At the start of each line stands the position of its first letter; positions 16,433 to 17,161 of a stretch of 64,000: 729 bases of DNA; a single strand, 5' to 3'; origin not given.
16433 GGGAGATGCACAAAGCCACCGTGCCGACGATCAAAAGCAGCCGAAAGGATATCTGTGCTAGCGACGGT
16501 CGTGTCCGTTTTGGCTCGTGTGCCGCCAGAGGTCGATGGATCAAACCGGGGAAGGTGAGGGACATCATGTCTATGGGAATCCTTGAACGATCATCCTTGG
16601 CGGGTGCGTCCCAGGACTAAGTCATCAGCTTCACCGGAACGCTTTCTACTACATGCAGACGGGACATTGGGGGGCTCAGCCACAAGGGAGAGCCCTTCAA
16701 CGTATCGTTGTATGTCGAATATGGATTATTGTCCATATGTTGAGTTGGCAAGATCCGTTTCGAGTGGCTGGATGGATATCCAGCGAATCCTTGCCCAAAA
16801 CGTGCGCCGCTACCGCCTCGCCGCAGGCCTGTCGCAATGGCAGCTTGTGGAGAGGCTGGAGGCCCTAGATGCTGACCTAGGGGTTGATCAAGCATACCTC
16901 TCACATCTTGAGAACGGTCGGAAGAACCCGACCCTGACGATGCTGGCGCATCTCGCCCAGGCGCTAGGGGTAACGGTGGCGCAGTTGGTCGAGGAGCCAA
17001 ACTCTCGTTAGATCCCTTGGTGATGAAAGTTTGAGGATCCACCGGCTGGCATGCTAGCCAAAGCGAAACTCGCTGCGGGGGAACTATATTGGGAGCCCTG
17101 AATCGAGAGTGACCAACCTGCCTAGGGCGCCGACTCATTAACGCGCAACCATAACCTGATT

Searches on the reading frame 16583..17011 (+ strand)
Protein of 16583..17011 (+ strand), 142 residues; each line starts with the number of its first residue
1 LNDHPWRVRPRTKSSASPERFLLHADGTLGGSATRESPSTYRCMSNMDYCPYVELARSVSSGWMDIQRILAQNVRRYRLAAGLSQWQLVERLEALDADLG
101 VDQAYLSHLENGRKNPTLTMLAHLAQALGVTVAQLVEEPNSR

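Call 79: search_protein_families(library=pfam, proteins=[window:16583-17011:+], max_evalue=0.001)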
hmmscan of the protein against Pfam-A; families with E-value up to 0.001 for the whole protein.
window:16583-17011:+ (142 aa): 4 families
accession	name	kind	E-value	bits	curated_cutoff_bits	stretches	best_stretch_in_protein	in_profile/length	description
PF01381.28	HTH_3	-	2.7e-12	47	23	1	74-134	1-54/55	Helix-turn-helix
PF13560.12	HTH_31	-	4.7e-12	46.5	27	1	70-135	2-61/64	Helix-turn-helix domain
PF12844.13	HTH_19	-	5.1e-07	29.9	30.2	1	72-131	2-54/64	Helix-turn-helix domain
PF13443.12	HTH_26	-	0.00015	22.3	22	1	93-137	14-59/63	Cro/C1-type HTH DNA-binding domain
